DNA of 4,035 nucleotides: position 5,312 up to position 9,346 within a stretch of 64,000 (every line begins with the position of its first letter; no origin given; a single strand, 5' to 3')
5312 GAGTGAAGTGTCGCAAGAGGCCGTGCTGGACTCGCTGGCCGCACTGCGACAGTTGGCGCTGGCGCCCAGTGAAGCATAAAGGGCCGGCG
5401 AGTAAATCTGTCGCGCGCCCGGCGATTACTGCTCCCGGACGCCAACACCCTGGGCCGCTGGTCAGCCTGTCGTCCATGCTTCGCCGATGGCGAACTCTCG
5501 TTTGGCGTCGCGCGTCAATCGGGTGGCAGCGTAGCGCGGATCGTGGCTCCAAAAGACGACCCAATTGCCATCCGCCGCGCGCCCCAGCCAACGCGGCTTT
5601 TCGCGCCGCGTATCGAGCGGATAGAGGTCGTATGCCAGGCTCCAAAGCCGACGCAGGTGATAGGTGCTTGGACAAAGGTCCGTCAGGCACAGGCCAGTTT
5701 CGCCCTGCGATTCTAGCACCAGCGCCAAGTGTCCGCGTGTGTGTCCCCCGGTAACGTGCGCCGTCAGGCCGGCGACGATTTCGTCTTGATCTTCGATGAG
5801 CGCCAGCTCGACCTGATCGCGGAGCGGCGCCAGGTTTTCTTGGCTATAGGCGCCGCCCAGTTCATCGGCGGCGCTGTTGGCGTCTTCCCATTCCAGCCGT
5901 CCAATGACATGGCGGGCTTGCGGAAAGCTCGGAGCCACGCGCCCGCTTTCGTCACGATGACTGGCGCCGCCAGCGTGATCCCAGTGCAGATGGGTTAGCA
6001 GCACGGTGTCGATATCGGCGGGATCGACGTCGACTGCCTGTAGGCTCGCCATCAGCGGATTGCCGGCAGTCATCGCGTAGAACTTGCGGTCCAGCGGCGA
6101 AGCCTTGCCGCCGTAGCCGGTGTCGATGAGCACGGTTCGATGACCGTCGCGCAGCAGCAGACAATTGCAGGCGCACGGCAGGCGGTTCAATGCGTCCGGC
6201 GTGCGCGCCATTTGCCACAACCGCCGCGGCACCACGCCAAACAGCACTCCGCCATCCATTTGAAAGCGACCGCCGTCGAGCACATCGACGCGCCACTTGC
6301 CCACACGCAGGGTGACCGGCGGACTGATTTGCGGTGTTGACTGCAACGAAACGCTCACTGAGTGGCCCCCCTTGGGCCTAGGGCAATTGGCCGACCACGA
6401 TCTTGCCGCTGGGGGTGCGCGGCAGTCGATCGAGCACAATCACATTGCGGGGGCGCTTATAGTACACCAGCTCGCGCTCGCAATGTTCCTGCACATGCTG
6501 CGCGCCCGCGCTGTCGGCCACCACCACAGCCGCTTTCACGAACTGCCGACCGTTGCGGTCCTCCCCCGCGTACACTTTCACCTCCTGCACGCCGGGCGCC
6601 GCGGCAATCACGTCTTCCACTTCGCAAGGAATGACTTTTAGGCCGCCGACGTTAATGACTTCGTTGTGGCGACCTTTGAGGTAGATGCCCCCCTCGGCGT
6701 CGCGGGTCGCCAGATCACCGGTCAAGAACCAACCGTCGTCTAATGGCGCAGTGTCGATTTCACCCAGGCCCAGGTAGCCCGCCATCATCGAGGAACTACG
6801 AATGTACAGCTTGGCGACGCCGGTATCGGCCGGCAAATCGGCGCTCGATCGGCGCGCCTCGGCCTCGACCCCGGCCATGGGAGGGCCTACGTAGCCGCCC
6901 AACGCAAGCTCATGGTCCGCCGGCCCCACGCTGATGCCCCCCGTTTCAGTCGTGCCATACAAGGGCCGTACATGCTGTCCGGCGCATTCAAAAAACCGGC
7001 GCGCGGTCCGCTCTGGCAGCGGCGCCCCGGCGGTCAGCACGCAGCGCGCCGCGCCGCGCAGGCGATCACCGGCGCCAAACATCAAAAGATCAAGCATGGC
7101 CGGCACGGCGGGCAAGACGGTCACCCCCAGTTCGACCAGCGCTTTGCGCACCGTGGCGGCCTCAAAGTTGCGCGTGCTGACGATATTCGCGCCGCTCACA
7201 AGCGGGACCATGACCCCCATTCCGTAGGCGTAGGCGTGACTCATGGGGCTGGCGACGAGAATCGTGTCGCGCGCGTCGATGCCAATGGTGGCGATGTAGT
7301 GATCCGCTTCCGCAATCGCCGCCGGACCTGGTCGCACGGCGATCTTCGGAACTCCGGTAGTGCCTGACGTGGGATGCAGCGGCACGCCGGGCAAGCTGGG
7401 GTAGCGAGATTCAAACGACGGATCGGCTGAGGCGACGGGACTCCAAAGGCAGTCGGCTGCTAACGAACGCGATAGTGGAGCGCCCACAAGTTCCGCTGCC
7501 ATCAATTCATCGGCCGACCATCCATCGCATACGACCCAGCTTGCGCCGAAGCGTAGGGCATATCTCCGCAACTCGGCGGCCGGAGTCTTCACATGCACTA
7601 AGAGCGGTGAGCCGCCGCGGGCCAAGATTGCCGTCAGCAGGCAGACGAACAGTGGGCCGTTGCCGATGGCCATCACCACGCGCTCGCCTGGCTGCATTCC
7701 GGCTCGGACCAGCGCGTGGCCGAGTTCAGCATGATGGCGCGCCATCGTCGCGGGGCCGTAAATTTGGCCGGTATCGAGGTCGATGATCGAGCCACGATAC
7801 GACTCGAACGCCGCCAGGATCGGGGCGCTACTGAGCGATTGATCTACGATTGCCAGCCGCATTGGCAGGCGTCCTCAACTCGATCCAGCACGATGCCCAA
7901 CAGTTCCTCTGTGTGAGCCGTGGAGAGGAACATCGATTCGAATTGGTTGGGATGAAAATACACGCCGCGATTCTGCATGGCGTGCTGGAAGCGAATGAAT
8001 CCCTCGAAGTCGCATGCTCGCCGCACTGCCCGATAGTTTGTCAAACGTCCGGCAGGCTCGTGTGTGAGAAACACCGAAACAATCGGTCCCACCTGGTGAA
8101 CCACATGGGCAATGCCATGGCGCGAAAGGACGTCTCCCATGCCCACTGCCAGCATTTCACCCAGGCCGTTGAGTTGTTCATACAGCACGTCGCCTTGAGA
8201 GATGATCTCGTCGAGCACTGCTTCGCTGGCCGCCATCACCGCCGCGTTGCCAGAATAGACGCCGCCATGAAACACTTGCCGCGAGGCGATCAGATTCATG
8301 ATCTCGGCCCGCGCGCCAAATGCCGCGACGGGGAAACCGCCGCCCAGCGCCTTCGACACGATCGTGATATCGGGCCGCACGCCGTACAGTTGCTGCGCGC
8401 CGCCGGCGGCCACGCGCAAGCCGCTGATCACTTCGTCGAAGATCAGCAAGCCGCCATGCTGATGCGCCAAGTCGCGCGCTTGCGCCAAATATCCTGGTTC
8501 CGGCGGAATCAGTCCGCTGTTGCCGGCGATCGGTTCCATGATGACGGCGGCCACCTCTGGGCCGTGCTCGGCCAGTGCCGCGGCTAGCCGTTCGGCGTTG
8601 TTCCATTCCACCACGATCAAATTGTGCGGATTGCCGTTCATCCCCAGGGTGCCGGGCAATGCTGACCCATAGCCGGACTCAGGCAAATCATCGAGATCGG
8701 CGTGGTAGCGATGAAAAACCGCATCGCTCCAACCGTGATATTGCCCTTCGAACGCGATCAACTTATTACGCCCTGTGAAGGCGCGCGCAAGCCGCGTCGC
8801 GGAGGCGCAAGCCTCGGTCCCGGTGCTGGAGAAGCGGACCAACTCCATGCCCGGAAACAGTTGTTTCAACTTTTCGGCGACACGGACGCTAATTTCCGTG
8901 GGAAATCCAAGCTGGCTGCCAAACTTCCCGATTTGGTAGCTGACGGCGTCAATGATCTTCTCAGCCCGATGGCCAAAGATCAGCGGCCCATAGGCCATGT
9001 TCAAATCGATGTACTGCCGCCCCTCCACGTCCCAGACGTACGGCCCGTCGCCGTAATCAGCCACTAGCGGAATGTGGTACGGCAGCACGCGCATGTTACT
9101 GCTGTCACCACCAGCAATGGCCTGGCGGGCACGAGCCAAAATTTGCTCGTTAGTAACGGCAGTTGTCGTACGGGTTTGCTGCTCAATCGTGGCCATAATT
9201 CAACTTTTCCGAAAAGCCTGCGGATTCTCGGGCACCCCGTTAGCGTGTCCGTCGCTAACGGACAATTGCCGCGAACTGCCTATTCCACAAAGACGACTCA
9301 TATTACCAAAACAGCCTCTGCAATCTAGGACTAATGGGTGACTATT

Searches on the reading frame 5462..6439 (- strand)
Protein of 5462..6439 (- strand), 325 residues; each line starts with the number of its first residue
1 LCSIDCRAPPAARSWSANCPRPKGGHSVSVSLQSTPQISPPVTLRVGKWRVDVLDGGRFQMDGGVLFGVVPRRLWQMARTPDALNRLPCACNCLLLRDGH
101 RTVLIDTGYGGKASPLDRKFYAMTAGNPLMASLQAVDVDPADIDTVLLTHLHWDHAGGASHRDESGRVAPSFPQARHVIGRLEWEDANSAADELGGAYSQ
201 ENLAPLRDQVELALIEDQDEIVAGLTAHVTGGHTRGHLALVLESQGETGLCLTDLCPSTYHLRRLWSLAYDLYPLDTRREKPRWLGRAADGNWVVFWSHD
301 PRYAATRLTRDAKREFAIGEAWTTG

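Call 34: search_protein_families(library=pfam, proteins=[window:5462-6439:-], max_evalue=0.001)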
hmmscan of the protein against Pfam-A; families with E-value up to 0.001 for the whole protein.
window:5462-6439:- (325 aa): 2 families
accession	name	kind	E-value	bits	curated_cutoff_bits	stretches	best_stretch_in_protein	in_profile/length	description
PF00753.33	Lactamase_B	-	7.5e-21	75.4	22.7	1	88-279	3-176/196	Metallo-beta-lactamase superfamily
PF12706.13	Lactamase_B_2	-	6.1e-06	26.4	27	1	101-183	1-71/200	Beta-lactamase superfamily domain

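Call 39: search_protein_families(library=ncbifam, proteins=[window:5462-6439:-], max_evalue=0.00001)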
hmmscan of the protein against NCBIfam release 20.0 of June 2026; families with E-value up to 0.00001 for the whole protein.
window:5462-6439:- (325 aa): 8 families
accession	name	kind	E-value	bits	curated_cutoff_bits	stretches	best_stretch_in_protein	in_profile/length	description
NF047919.1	lactonase_YtnP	equivalog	1.9e-57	194.5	425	1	46-313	2-267/274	YtnP family quorum-quenching lactonase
NF047979.1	lactonase_AidB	equivalog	1.4e-17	63.8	360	1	44-300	4-253/271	AidB family quorum-quenching N-acyl homoserine lactonase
NF047925.1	pyridox_lacton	equivalog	3.2e-14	53.3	325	1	51-301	6-254/268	4-pyridoxolactonase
NF000469.2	CAR_gen_B3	exception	3.2e-11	42.8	500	1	127-243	97-205/311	CAR family subclass B3 metallo-beta-lactamase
NF045700.1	AHLLactAttM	equivalog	5e-11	42.6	390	1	122-253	73-198/257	AttM family quorum-quenching N-acyl homoserine lactonase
NF045699.1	AHLLactAiiA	equivalog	1.8e-10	40.5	375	1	122-248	75-184/251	quorum-quenching N-acyl homoserine lactonase AiiA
NF033105.1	bla_subclass_B3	equivalog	2.4e-07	30.3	240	1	128-245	47-158/257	subclass B3 metallo-beta-lactamase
NF040469.1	blaEFM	exception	2e-06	27.2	610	1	135-253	101-214/302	EFM family subclass B3 metallo-beta-lactamase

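Call 94: search_solved_structures(query=window:5462-6439:-, max_evalue=0.00001)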
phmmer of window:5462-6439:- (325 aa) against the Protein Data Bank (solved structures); distinct sequences matched with E-value up to 0.00001: 18.
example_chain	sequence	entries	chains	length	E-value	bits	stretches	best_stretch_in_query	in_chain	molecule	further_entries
3esh_A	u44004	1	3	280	2.6e-40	141.9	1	45-313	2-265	Protein similar to metal-dependent hydrolase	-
4le6_A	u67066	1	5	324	3.3e-14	56.1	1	34-301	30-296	Organophosphorus hydrolase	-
4o98_A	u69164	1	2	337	5e-14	55.4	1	34-301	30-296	organophosphorus hydrolase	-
5hif_A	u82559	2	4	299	2e-12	50.2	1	43-256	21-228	reconstructed lactonase ancestor, Anc1-MPH | dihydrocoumarin hydrolase, AncDHCH1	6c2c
7y7u_A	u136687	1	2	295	3.8e-11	46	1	46-310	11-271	MBL fold metallo-hydrolase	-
8zu4_A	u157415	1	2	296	7.4e-11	45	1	88-257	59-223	Methyl parathion hydrolase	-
8zu5_A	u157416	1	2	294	2.7e-10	43.2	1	88-256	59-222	Methyl parathion hydrolase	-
1p9e_A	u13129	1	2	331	5.7e-10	42.1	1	70-255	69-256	Methyl Parathion Hydrolase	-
3aj3_A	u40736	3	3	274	1.8e-08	37.2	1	53-301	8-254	4-pyridoxolactonase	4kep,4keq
4j5f_A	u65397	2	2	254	5.6e-08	35.6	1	77-253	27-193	N-acyl homoserine lactonase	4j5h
4xuk_A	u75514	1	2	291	6.6e-08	35.3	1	82-276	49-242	Putative hydrolase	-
2a7m_A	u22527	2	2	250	1.3e-06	31.1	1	78-253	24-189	N-acyl homoserine lactone hydrolase | N-acyl homoserine lactonase AiiA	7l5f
3dha_A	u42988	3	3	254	1.4e-06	31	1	77-253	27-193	N-Acyl Homoserine Lactone Hydrolase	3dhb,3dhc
5eh9_A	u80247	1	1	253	1.4e-06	31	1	78-253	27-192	N-acyl homoserine lactonase AiiA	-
9khq_A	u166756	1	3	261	3e-06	29.9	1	129-265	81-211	N-acylhomoserine lactonase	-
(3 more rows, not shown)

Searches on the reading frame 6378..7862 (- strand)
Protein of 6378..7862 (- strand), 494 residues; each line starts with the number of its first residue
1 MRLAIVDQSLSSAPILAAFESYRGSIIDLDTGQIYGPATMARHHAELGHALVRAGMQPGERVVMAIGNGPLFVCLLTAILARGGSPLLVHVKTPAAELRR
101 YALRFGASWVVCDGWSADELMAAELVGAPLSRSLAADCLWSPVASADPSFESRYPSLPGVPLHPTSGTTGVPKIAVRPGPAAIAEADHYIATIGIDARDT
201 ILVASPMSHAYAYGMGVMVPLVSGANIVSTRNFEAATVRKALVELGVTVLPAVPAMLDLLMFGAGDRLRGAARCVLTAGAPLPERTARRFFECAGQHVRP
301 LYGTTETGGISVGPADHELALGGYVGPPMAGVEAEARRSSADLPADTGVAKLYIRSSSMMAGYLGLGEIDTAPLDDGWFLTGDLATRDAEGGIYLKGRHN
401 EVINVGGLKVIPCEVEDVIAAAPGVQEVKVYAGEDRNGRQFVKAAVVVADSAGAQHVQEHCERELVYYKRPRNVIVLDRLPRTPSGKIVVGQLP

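Call 34: search_protein_families(library=pfam, proteins=[window:6378-7862:-], max_evalue=0.001)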
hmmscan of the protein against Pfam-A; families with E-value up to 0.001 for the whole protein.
window:6378-7862:- (494 aa): 2 families
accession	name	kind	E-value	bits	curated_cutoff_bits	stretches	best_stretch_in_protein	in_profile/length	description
PF00501.34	AMP-binding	-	1.9e-43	149.2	29.9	1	40-364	27-384/384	AMP-binding enzyme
PF13193.12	AMP-binding_C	-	3.6e-14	53.9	24.5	1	414-487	1-76/76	AMP-binding enzyme C-terminal domain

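Call 39: search_protein_families(library=ncbifam, proteins=[window:6378-7862:-], max_evalue=0.00001)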
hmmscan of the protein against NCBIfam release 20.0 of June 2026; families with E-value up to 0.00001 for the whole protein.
window:6378-7862:- (494 aa): 92 families (the best 25 are shown)
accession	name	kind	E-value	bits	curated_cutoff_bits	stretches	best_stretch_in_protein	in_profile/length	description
NF004837.0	PRK06187.1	subfamily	2.2e-64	217.6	476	1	165-488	178-513/531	long-chain-fatty-acid--CoA ligase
NF005858.0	PRK07787.1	subfamily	4.8e-47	160.5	575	1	165-491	137-466/471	acyl-CoA synthetase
NF004114.0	PRK05605.1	equivalog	3.6e-46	157.7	766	1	164-489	228-561/575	long-chain-fatty-acid--CoA ligase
NF002966.0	PRK03640.1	equivalog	4.2e-45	154.3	556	1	44-490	37-473/483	o-succinylbenzoate--CoA ligase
NF005702.0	PRK07514.1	subfamily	1.8e-43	148.6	558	1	22-488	17-491/506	malonyl-CoA synthase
NF005801.1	PRK07656.1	equivalog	1.6e-42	145.8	657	1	165-493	172-499/500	FadD3 family acyl-CoA ligase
TIGR03208.1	cyc_hxne_CoA_lg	equivalog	3.2e-42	145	792.3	1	164-488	202-531/538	cyclohexanecarboxylate-CoA ligase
NF004511.1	PRK05852.1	equivalog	5.3e-42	144.1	650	1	39-488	31-495/505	FadD7 family fatty acid--CoA ligase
TIGR01923.1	menE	equivalog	5e-41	141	330.15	1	43-489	8-438/442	o-succinylbenzoate--CoA ligase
NF004808.0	PRK06155.1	equivalog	1.5e-40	139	722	1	32-490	44-515/542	ATP-dependent acyl-CoA ligase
NF005307.0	PRK06839.1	equivalog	6.1e-40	137.3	748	1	165-493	157-489/496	o-succinylbenzoate--CoA ligase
NF005859.1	PRK07788.1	exception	2.8e-39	135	875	1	165-490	224-551/560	long-chain-fatty-acid--CoA ligase FadD2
NF058661.1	cispen_AMP_AmcH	equivalog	3.5e-39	134.5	370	1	40-477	23-449/458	adenylate-forming 2-oxoglutaryl-ACP ligase AmcH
NF006182.0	PRK08316.1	subfamily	1.2e-38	132.9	663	1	42-489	44-509/523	fatty acyl-CoA synthetase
NF006181.0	PRK08314.1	subfamily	1.5e-38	132.4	705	1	164-490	211-547/563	long-chain-fatty-acid--CoA ligase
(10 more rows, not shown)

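Call 92: search_solved_structures(query=window:6378-7862:-, max_evalue=1e-20)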
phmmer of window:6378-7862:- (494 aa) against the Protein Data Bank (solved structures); distinct sequences matched with E-value up to 1e-20: 36.
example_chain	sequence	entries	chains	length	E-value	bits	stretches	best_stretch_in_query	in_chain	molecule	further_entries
3r44_A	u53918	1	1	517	7.7e-42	147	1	49-489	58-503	fatty acyl CoA synthetase FADD13 (FATTY-ACYL-CoA SYNTHETASE)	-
5x8f_A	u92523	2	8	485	1.6e-34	122.9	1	161-493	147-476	2-succinylbenzoate--CoA ligase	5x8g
5buq_A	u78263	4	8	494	5.6e-33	117.8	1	161-493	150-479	2-succinylbenzoate--CoA ligase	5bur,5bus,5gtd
8wev_A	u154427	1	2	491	6.8e-33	117.5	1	8-492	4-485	Feruloyl-CoA Synthetase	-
8weu_A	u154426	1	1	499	7.2e-33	117.4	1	8-492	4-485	Fatty-acyl-CoA synthase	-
3cw8_X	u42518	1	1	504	2.6e-30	109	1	51-493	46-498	4-chlorobenzoyl CoA ligase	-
1t5d_X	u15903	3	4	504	5e-30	108.1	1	51-493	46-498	4-chlorobenzoyl CoA ligase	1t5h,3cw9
2qvz_X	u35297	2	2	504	1.1e-29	106.9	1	51-493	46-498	4-Chlorobenzoate CoA Ligase/Synthetase | 4-Chlorobenzoate CoA Ligase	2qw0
4fuq_A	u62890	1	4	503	1.4e-29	106.6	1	38-489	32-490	Malonyl CoA synthetase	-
3dlp_X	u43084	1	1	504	1.6e-29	106.4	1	51-493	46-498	4-Chlorobenzoate CoA Ligase/Synthetase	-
2qvx_X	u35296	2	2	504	2.4e-29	105.8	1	51-493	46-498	4-Chlorobenzoate CoA Ligase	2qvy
3a9u_A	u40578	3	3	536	9.2e-29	103.9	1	25-489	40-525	4-coumarate--CoA ligase | 4-coumarate:CoA ligase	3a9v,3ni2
4fut_A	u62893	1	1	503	9.2e-29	103.9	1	38-488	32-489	Malonyl CoA synthetase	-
4gxr_A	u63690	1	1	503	1.3e-28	103.4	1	38-488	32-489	Malonyl CoA synthetase, Benzoate-CoA ligase Chimeric protein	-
4gxq_A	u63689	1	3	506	6.1e-28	101.2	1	38-488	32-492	Malonyl CoA synthetase, Benzoate-CoA ligase Chimeric protein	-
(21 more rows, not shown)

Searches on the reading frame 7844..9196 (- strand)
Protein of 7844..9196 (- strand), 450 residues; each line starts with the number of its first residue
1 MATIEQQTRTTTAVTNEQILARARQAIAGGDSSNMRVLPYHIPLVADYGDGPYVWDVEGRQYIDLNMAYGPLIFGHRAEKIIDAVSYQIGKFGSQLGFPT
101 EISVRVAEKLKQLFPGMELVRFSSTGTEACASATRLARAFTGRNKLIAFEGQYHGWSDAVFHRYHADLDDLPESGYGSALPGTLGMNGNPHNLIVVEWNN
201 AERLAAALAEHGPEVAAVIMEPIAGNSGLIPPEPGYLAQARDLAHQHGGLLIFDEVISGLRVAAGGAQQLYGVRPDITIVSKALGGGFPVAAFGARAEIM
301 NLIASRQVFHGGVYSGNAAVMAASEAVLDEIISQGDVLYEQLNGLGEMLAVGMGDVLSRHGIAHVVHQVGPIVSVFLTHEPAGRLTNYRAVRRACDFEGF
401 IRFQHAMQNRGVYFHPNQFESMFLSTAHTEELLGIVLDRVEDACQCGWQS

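Call 34: search_protein_families(library=pfam, proteins=[window:7844-9196:-], max_evalue=0.001)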
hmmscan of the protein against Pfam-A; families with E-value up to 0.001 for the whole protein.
window:7844-9196:- (450 aa): 1 family
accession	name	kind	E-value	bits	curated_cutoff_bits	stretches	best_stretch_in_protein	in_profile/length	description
PF00202.27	Aminotran_3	-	1.2e-63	215.7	30.5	1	41-416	8-373/403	Aminotransferase class-III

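Call 39: search_protein_families(library=ncbifam, proteins=[window:7844-9196:-], max_evalue=0.00001)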
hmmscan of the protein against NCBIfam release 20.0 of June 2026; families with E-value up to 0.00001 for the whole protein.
window:7844-9196:- (450 aa): 68 families (the best 25 are shown)
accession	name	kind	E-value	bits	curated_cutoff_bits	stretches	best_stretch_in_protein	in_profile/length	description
NF000818.0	PRK00062.1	subfamily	1.9e-115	386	398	1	15-444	5-424/429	glutamate-1-semialdehyde 2,1-aminomutase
TIGR00713.1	hemL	equivalog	1.5e-110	369.8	527.3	1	17-444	3-420/423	glutamate-1-semialdehyde 2,1-aminomutase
NF009055.0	PRK12389.1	equivalog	3.6e-96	322.4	637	1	16-444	6-425/431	glutamate-1-semialdehyde 2,1-aminomutase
NF041362.1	GntE_guanitoxin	equivalog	4.4e-93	312.1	525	1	17-431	9-420/426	guanitoxin biosynthesis PLP-dependent transaminase GntE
NF001864.0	PRK00615.1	equivalog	1.8e-69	234.4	706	1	20-434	11-416/433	glutamate-1-semialdehyde aminotransferase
NF005453.0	PRK07046.1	subfamily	7.5e-58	196.2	425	1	16-430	30-433/453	transaminase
NF004856.0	PRK06209.1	equivalog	1.6e-54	185.1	486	1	16-445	11-414/450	glutamate-1-semialdehyde 2,1-aminomutase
NF004426.0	PRK05769.1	equivalog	3.8e-50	170.9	552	2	213-375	220-377/441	acetyl ornithine aminotransferase family protein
NF005993.0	PRK08117.1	subfamily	2.4e-49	168.1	574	1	41-381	24-371/433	aspartate aminotransferase family protein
TIGR00707.1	argD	subfamily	2.6e-48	164.8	410.05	1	42-364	9-317/381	acetylornithine/succinylornithine family transaminase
NF002874.0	PRK03244.1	equivalog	1.3e-47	162.5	457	2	191-386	163-350/399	acetylornithine transaminase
NF005692.0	PRK07495.1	equivalog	1.8e-44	152.1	724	1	45-352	25-333/425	4-aminobutyrate--2-oxoglutarate transaminase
NF005985.0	PRK08088.1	equivalog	2.5e-44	151.7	713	1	15-380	3-362/426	4-aminobutyrate--2-oxoglutarate transaminase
TIGR01885.1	Orn_aminotrans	equivalog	5.9e-44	150.4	378.4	1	42-378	19-346/402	ornithine--oxo-acid transaminase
NF045491.1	LysJ_Sulfobales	equivalog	7.1e-42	143.7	700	2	196-382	153-332/386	[LysW]-aminoadipate semialdehyde/glutamate semialdehyde transaminase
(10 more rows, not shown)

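Call 93: search_solved_structures(query=window:7844-9196:-, max_evalue=1e-40)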
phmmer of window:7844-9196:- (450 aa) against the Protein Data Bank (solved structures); distinct sequences matched with E-value up to 1e-40: 26.
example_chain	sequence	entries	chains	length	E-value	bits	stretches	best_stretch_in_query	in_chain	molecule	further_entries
4zm3_A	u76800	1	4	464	4.9e-100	338.6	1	14-436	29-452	Aminotransferase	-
4zm4_A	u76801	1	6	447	1e-99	337.6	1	14-436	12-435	Aminotransferase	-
3bs8_A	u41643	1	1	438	2.2e-86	293.6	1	22-434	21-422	Glutamate-1-semialdehyde 2,1-aminomutase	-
3k28_A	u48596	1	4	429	7.8e-85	288.5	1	23-432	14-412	Glutamate-1-semialdehyde 2,1-aminomutase 2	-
4e77_A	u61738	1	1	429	1.8e-83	284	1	16-432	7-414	Glutamate-1-semialdehyde 2,1-aminomutase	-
2e7u_A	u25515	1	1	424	1.8e-82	280.8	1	17-438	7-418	Glutamate-1-semialdehyde 2,1-aminomutase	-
3fqa_A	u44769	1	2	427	4.1e-80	273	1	14-436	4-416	Glutamate-1-semialdehyde 2,1-aminomutase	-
2gsa_A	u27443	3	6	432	7.3e-80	272.1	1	14-436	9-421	GLUTAMATE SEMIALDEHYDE AMINOTRANSFERASE | PROTEIN (GLUTAMATE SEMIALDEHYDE AMINOTRANSFERASE)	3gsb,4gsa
3fq8_A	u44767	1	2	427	7.8e-80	272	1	14-436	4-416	Glutamate-1-semialdehyde 2,1-aminomutase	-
2hoy_A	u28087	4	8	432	1.4e-79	271.2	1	14-436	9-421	Glutamate-1-semialdehyde 2,1-aminomutase (GSAM) apo-form | Glutamate-1-semialdehyde 2,1-aminomutase (GSAM) pmp-form | Glutamate-1-semialdehyde 2,1-aminomutase (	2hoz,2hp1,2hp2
3fq7_A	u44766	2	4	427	2e-79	270.7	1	14-436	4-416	Glutamate-1-semialdehyde 2,1-aminomutase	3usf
3l44_A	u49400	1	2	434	7.1e-79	268.9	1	21-440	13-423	Glutamate-1-semialdehyde 2,1-aminomutase 1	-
6w80_A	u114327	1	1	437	9.2e-77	261.9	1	18-437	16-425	Glutamate-1-semialdehyde 2,1-aminomutase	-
2cfb_A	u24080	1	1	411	3.2e-76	260.1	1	29-431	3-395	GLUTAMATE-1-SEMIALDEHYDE 2,1-AMINOMUTASE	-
5i92_A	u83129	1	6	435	3.6e-76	259.9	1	17-443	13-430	Glutamate-1-semialdehyde 2,1-aminomutase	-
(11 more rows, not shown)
